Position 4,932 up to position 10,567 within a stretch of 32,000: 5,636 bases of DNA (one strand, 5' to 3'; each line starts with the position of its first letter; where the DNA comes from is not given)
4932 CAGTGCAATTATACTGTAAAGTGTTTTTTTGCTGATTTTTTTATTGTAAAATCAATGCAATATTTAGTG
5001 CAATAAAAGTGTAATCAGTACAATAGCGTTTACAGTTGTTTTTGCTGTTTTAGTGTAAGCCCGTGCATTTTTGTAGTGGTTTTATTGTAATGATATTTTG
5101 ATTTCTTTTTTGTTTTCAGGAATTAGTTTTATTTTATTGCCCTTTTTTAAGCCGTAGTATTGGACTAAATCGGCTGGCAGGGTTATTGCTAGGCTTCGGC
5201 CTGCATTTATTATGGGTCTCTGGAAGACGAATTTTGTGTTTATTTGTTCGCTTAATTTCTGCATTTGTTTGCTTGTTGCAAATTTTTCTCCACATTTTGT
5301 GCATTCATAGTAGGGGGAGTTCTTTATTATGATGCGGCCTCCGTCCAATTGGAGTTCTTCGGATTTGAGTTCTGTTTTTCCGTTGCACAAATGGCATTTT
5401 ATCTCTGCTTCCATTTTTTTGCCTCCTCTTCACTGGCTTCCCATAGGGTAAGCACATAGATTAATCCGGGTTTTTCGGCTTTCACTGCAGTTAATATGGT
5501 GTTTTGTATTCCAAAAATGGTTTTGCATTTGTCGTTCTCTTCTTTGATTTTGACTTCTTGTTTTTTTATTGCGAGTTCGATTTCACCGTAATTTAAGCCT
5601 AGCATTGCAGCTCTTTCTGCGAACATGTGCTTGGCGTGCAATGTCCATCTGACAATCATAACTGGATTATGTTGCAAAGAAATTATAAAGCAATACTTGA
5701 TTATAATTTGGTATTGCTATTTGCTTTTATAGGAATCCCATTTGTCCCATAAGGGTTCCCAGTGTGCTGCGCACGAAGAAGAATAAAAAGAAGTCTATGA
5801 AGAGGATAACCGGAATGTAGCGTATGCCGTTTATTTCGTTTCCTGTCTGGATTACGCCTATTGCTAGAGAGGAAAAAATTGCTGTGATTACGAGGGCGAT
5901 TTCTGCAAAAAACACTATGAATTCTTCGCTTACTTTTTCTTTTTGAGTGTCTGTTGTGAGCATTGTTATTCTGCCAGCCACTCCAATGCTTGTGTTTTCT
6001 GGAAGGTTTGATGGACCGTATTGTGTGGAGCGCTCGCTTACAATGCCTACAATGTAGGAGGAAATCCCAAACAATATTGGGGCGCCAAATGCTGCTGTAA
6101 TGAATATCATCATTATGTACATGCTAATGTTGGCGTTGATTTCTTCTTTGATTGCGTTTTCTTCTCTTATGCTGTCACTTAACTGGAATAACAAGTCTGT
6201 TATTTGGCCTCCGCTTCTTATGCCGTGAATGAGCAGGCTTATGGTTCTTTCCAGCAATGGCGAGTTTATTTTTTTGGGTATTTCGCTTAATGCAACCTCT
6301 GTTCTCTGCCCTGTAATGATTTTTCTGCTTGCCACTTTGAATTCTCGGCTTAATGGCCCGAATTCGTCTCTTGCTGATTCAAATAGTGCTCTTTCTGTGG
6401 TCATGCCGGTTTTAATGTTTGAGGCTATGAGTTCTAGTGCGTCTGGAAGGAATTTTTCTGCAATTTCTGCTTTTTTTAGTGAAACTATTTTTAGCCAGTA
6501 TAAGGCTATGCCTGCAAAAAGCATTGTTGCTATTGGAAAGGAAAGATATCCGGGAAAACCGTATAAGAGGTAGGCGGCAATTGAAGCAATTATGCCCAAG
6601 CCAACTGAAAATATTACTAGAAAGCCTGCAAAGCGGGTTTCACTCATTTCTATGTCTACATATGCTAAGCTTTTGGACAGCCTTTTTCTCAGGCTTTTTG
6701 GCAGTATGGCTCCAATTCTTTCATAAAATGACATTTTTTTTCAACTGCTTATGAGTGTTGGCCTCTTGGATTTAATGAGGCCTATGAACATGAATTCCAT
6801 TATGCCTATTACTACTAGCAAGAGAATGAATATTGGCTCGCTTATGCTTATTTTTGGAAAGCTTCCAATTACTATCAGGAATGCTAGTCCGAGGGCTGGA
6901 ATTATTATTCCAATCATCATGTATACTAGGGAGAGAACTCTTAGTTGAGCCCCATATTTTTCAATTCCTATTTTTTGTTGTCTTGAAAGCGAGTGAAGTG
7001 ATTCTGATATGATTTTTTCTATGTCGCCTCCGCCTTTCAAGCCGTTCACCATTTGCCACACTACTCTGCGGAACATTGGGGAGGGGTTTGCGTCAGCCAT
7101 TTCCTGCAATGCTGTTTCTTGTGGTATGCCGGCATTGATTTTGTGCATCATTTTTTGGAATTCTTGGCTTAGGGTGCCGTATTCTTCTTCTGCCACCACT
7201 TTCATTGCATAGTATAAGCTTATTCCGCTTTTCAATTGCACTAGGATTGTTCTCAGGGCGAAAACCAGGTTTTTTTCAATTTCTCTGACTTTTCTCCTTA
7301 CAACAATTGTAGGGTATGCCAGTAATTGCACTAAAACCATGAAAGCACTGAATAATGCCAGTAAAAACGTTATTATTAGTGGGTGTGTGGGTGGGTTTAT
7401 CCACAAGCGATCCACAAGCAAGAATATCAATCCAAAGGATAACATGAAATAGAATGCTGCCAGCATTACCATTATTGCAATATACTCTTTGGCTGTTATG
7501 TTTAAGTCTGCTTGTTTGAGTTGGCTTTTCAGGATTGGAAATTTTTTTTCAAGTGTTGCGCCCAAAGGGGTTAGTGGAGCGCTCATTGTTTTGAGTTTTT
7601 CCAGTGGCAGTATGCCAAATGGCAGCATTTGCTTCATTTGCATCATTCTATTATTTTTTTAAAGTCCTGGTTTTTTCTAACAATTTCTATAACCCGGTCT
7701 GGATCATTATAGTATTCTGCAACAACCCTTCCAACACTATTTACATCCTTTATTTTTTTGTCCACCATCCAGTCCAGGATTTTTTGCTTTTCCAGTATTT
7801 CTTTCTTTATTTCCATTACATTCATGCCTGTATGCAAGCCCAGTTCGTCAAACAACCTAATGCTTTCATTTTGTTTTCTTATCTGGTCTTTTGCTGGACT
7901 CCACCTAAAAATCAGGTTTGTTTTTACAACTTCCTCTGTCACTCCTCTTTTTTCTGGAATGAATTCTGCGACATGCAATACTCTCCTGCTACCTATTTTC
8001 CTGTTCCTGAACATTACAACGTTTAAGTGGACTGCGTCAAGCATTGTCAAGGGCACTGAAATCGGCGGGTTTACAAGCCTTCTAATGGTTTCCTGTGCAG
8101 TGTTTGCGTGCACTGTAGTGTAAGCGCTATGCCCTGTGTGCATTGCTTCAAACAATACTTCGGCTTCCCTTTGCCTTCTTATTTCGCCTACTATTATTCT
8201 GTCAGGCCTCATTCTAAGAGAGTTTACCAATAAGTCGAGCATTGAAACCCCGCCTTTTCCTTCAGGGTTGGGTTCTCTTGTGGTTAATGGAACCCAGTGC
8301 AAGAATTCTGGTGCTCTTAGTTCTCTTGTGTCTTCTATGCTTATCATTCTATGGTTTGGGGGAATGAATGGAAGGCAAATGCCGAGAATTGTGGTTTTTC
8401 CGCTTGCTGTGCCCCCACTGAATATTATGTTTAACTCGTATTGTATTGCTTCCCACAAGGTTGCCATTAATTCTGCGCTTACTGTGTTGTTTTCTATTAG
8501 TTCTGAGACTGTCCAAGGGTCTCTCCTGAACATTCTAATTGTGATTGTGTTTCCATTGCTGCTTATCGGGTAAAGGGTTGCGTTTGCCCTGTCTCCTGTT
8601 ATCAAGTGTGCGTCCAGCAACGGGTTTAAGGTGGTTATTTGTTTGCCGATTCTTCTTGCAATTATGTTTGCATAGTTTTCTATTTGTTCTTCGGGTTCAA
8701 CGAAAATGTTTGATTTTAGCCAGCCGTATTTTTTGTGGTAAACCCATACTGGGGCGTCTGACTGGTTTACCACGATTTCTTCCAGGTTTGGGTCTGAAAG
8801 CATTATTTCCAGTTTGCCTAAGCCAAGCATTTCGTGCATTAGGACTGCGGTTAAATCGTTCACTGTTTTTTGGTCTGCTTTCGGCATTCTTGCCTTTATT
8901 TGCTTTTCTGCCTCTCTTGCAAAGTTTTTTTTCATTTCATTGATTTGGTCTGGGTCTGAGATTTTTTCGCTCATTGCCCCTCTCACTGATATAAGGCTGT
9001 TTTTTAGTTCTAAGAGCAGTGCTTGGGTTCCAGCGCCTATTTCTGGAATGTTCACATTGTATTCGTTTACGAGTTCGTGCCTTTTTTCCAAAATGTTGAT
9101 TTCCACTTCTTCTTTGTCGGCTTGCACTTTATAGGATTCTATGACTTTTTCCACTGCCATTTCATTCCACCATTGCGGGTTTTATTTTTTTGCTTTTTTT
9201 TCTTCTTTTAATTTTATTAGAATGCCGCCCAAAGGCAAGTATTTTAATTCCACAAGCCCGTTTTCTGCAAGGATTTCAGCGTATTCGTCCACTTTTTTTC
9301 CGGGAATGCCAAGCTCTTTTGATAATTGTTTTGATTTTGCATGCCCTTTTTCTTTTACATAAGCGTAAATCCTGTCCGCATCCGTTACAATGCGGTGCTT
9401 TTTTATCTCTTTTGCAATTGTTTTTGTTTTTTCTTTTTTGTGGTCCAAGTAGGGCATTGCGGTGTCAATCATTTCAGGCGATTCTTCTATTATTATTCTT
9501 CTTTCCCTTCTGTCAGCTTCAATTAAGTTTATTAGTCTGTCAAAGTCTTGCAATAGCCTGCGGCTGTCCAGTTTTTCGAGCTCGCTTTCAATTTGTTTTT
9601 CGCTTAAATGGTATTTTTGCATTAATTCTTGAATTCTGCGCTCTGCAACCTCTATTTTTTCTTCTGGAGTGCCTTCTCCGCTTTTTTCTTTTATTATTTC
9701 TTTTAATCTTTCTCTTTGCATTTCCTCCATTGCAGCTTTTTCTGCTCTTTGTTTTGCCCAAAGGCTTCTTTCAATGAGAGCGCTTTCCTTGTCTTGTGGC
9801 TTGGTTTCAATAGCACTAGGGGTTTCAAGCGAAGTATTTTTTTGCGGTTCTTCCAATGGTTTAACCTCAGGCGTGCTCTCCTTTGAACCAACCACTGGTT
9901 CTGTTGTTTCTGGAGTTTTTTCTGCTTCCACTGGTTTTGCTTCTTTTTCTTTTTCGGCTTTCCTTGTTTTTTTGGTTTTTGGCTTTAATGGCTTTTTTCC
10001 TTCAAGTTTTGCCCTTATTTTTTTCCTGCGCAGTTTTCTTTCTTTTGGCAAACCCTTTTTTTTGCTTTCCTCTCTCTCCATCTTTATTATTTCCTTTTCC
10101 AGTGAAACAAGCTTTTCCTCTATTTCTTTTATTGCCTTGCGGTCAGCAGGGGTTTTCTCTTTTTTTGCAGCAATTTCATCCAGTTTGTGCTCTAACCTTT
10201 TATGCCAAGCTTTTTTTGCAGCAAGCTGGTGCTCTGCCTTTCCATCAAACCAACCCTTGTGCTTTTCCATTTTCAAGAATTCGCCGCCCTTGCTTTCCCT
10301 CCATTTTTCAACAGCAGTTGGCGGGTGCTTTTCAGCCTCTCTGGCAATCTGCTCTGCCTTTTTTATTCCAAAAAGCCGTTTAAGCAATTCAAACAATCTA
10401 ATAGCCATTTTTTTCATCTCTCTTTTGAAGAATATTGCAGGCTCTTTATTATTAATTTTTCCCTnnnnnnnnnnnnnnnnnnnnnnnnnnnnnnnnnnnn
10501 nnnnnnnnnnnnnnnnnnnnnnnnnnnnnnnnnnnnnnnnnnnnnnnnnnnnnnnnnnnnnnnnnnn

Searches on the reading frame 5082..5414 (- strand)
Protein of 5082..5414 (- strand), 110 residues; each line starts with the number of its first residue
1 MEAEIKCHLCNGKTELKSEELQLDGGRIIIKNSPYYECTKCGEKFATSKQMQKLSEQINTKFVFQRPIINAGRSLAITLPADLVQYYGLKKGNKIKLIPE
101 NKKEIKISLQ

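Call 10: search_protein_families(library=pfam, proteins=[window:5082-5414:-], max_evalue=0.01)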
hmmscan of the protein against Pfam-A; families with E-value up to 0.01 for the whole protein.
window:5082-5414:- (110 aa): 2 families
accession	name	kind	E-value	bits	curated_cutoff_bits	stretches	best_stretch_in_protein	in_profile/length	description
PF04014.23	MazE_antitoxin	-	2.5e-06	27.8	24.7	1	72-107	5-40/48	Antidote-toxin recognition MazE, bacterial antitoxin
PF23455.1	DUF7129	-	0.0043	17.2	30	0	33-50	9-26/45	Domain of unknown function (DUF7129)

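Call 15: find_encoding_contigs(protein=window:5082-5414:-, flank=10000, max_places=10)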
Protein window:5082-5414:- (110 aa): no gene with exactly this product is on record in the collection.

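Call 17: find_homologous_proteins(query=window:5082-5414:-)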
Query window:5082-5414:- (110 aa): 71 proteins with E <= 0.001 among 71 candidates.
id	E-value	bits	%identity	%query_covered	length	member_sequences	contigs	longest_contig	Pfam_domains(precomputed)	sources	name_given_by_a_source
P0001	8.8e-66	237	100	100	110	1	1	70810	PF04014.24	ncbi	ncbi:MAG: AbrB/MazE/SpoVT family DNA-binding domain-containing protein [Candidatus Diapherotrites ar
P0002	6.1e-54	199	83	99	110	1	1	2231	PF04014.24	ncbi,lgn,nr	ncbi:MAG: AbrB/MazE/SpoVT family DNA-binding domain-containing protein [Candidatus Diapherotrites ar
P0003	2.0e-50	187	77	100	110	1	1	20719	PF04014.24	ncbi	-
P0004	2.0e-49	184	76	100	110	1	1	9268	-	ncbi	ncbi:MAG: YgiT-type zinc finger protein [Candidatus Diapherotrites archaeon]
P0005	2.2e-49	184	73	99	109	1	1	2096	PF04014.24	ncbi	-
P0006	2.6e-49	184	75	100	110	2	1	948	-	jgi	-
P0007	4.4e-49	183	75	100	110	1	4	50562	-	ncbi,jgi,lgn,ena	-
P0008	8.1e-49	182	78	99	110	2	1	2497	-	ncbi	-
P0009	1.1e-48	182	76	100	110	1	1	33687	-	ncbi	ncbi:MAG: hypothetical protein ABIA76_05535 [Candidatus Diapherotrites archaeon]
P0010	2.4e-48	181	72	99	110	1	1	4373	-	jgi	-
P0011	2.6e-48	180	74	100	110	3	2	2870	-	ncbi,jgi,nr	ncbi:MAG: YgiT-type zinc finger protein [Deltaproteobacteria bacterium]|nr:YgiT-type zinc finger pro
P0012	2.7e-48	180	75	100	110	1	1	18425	PF04014.24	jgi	jgi:hypothetical protein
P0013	4.6e-48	180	74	100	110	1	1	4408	-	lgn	-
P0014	9.8e-48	179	74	99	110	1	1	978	-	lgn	-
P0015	1.1e-47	178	75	100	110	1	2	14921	-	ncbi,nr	ncbi:AbrB/MazE/SpoVT family DNA-binding domain-containing protein [Candidatus Micrarchaeota archaeon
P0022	3.8e-47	177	71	99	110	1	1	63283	PF04014.24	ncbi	ncbi:MAG: YgiT-type zinc finger protein [Candidatus Diapherotrites archaeon]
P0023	9.0e-47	175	77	96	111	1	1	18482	PF04014.24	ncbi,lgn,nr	ncbi:MAG: AbrB/MazE/SpoVT family DNA-binding domain-containing protein [archaeon]|nr:AbrB/MazE/SpoVT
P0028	1.2e-45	172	70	100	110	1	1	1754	PF04014.24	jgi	-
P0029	1.3e-45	172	72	99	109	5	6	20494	PF04014.24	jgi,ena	-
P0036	6.1e-44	166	72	100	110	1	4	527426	PF04014.24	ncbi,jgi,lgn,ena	-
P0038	9.1e-44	166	68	100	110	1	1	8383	PF04014.24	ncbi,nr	ncbi:MAG: YgiT-type zinc finger protein [archaeon]|nr:YgiT-type zinc finger protein [archaeon]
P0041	2.9e-43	164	67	100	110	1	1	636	PF04014.24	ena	-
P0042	7.8e-43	163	68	99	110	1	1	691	PF04014.24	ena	-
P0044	9.1e-43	163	68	99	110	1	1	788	PF04014.24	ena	-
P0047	1.5e-41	159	66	100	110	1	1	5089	PF04014.24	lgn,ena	-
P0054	1.6e-39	152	62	99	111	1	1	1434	PF04014.24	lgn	-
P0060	2.0e-36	142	59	98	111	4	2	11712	PF04014.24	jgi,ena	-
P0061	2.5e-36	142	60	94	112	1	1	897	PF04014.24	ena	-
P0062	5.1e-36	141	59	94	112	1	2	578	PF04014.24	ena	-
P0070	4.1e-29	119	52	99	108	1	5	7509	PF04014.24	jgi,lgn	-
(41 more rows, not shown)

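Call 18: find_encoding_contigs(protein=P0001, flank=10000, max_places=3)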
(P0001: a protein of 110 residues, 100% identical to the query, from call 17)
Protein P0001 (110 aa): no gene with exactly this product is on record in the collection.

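Call 20: find_related_loci(query=A1, collection=genome_contigs, flank=6000)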
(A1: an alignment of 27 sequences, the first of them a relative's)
Query A1 (110 aa) in genome_contigs; peptide patterns used: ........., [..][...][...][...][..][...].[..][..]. (x = any residue, [..] = any of these).
129 stretches matched a pattern; 34 encode a relative of the query (tblastn E <= 1e-3); 34 distinct loci.
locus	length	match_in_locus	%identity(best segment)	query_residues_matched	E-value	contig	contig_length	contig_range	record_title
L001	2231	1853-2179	83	1-109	2e-60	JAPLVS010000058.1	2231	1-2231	MAG: Candidatus Iainarchaeum archaeon isolate LacPavin_0920_SED3_MAG_48_10 LacPavin_0920_SED3_scaffold_2568851, whole ge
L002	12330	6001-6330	76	1-110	6e-55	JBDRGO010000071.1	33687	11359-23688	MAG: Candidatus Iainarchaeum archaeon isolate MEGAHIT-group-1.438 k141_6028888, whole genome shotgun sequence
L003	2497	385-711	78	1-109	2e-55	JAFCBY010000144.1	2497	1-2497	Candidatus Falkowbacteria bacterium isolate AB_1215_Bin_116 AB_1215_Bin_116.fna_scaffold_144796, whole genome shotgun se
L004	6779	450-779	76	1-110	7e-55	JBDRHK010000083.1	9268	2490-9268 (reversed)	MAG: Candidatus Iainarchaeum archaeon isolate MEGAHIT-group-1.513 k141_4132045, whole genome shotgun sequence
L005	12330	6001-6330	75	1-110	9e-55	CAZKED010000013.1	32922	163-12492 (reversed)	MAG TPA_asm: uncultured archaeon isolate binchicken_co334_40 genome assembly, contig: NODE_2171_length_32922_cov_6.79855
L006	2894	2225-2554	75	1-110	1e-53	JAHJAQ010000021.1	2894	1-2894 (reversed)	MAG: Candidatus Micrarchaeota archaeon isolate Modern_marine.mb.22 Modern_marine.mb.22_k141_319494, whole genome shotgun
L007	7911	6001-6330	73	1-110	5e-53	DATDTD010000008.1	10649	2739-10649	MAG TPA_asm: archaeon isolate SMAG_U8022 k141_978505, whole genome shotgun sequence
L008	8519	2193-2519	71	1-109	4e-53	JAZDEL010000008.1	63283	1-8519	MAG: Candidatus Iainarchaeum archaeon isolate MEGAHIT-group-0.15 k141_2646207, whole genome shotgun sequence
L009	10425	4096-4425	67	1-110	3e-50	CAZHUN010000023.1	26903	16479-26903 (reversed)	MAG TPA_asm: uncultured archaeon isolate binchicken_co203_641 genome assembly, contig: k141_939967, whole genome shotgun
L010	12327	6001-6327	71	2-110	2e-50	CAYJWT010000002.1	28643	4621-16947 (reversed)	MAG TPA_asm: uncultured archaeon isolate ERP125453_co1_509 genome assembly, contig: NODE_1401_length_28643_cov_4.816811,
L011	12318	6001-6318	72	1-106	2e-50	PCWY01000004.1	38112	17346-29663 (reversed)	MAG: Candidatus Diapherotrites archaeon CG11_big_fil_rev_8_21_14_0_20_37_9 CG11_8_21_14_0.20_scaffold_467_c, whole genom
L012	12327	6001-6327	70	1-109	2e-49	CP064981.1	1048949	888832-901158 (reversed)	MAG: Candidatus Iainarchaeum archaeon isolate Fred_18-Q3-R57-64_BAT3C.431 chromosome, complete genome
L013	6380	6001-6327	70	1-109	4e-49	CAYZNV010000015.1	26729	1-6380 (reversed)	MAG TPA_asm: uncultured archaeon isolate SRP278252_co2_833 genome assembly, contig: NODE_3568_length_26729_cov_5.975632,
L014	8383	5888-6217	68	1-110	5e-49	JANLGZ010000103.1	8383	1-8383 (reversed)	MAG: archaeon isolate P6-4 k99_200724, whole genome shotgun sequence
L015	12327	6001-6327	67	1-109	2e-48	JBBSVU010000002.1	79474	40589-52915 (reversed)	MAG: archaeon isolate H52-bin046_1 H52_bin046_1_000000000002, whole genome shotgun sequence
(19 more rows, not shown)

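Call 65: search_protein_families(library=ncbifam, proteins=[window:5082-5414:-], max_evalue=0.1)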
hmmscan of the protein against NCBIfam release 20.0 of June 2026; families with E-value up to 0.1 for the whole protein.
window:5082-5414:- (110 aa): 6 families
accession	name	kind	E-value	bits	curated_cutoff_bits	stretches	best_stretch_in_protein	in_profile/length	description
TIGR03831.1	YgiT_finger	domain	4.2e-07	30.1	20.2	1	7-47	1-44/46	YgiT-type zinc finger protein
TIGR03830.1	CxxCG_CxxCG_HTH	subfamily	6.8e-06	25.9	61.8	1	7-59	1-55/127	type II TA system antitoxin MqsA family protein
TIGR02609.1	doc_partner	hypoth_equivalog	0.0017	18.7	55.9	1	69-106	4-40/74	putative addiction module antidote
NF041197.2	CxxC_Se_CxxC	equivalog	0.012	15.8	40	0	35-59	18-42/53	dual CXXC motif small (seleno)protein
TIGR02605.1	CxxC_CxxC_SSSS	subfamily_domain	0.013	15.5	31.3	1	36-53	6-23/52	FmdB family zinc ribbon protein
NF003008.0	PRK03824.1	equivalog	0.051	13.5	125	0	28-64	63-99/135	hydrogenase nickel incorporation protein HypA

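Call 85: find_encoding_contigs(protein=P0002, flank=10000, max_places=6)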
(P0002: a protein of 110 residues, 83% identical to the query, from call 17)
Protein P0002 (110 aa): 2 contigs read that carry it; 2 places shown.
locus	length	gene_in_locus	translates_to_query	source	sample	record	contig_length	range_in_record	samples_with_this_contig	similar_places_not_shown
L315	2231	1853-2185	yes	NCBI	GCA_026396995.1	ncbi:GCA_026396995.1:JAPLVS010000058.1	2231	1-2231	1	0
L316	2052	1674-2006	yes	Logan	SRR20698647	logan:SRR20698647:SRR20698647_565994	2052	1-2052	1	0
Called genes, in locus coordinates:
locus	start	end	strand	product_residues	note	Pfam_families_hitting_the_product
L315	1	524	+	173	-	PF00482:T2SSF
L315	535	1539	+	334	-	PF00482:T2SSF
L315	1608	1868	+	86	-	-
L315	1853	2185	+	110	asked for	PF04014:MazE_antitoxin (weak)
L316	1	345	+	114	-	?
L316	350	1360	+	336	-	PF00482:T2SSF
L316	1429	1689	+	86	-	-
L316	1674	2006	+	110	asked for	PF04014:MazE_antitoxin (weak)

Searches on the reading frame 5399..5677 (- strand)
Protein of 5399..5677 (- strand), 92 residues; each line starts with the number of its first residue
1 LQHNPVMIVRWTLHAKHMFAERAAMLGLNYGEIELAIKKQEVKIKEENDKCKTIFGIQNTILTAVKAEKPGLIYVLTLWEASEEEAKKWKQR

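Call 10: search_protein_families(library=pfam, proteins=[window:5399-5677:-], max_evalue=0.01)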
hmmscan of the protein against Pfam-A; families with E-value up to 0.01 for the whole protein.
window:5399-5677:- (92 aa): 0 families

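Call 65: search_protein_families(library=ncbifam, proteins=[window:5399-5677:-], max_evalue=0.1)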
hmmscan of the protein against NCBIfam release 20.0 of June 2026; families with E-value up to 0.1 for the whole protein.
window:5399-5677:- (92 aa): 0 families

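Call 100: search_protein_families(library=pfam, proteins=[window:5402-5659:-], max_evalue=5)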
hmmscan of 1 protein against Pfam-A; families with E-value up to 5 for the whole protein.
seq(86 aa): 0 families

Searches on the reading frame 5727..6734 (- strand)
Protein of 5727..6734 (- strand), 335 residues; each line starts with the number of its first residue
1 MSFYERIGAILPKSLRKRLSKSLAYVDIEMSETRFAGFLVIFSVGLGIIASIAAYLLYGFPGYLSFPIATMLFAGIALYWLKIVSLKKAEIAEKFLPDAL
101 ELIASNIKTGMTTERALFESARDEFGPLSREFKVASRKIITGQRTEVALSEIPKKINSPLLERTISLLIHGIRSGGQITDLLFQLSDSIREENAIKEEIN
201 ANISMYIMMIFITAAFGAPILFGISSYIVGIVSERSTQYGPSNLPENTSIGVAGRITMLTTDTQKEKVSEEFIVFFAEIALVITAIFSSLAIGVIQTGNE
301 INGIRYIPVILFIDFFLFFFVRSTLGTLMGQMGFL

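Call 10: search_protein_families(library=pfam, proteins=[window:5727-6734:-], max_evalue=0.01)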
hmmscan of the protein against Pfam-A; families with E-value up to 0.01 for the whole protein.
window:5727-6734:- (335 aa): 1 family
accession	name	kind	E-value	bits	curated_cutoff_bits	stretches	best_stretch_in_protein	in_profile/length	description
PF00482.28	T2SSF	-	3.3e-16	59.8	25.2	1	100-222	2-121/125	Type II secretion system (T2SS), protein F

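Call 16: find_encoding_contigs(protein=window:5727-6734:-, flank=10000, max_places=10)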
Protein window:5727-6734:- (335 aa): no gene with exactly this product is on record in the collection.

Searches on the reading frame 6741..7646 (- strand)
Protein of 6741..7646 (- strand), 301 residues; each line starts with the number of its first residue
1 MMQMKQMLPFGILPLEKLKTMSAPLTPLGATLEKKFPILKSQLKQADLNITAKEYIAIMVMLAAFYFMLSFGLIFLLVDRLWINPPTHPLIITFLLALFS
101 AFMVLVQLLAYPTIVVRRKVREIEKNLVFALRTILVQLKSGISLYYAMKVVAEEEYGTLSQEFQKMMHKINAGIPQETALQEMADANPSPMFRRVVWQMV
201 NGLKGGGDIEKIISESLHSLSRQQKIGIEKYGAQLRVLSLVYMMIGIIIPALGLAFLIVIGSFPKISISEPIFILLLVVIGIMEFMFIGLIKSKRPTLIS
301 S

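Call 10: search_protein_families(library=pfam, proteins=[window:6741-7646:-], max_evalue=0.01)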
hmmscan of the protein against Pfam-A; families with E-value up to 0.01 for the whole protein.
window:6741-7646:- (301 aa): 1 family
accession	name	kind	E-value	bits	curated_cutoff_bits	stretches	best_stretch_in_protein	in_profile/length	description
PF00482.28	T2SSF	-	1.9e-17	63.8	25.2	1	130-253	1-121/125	Type II secretion system (T2SS), protein F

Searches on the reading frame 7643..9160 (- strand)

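Call 10: search_protein_families(library=pfam, proteins=[window:7643-9160:-], max_evalue=0.01)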
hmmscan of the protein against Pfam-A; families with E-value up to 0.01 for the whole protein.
window:7643-9160:- (505 aa): 2 families
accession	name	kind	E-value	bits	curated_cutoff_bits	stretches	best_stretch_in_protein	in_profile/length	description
PF00437.27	T2SSE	-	3e-34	118.7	24.9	1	198-364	100-257/370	Type II/IV secretion system protein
PF23989.1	PilB3_C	-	0.00036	21.1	27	1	430-499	7-75/83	PilB3-like, C-terminal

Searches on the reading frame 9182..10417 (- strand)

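Call 11: search_protein_families(library=pfam, proteins=[window:9182-10417:-], max_evalue=0.01)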
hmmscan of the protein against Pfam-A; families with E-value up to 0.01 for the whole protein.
window:9182-10417:- (411 aa): 3 families
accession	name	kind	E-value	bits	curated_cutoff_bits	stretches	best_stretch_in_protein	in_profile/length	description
PF19187.6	HTH_PafC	-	0.0013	18.9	32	0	260-314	19-71/115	PafC helix-turn-helix domain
PF01978.25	TrmB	-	0.0035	17.6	25.6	1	349-390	12-53/68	Sugar-specific transcriptional regulator TrmB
PF01325.25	Fe_dep_repress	-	0.0064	17.1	26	0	350-391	13-54/60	Iron dependent repressor, N-terminal DNA binding domain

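Call 65: search_protein_families(library=ncbifam, proteins=[window:9182-10417:-], max_evalue=0.1)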
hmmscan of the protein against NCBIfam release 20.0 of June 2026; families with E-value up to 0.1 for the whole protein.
window:9182-10417:- (411 aa): 0 families
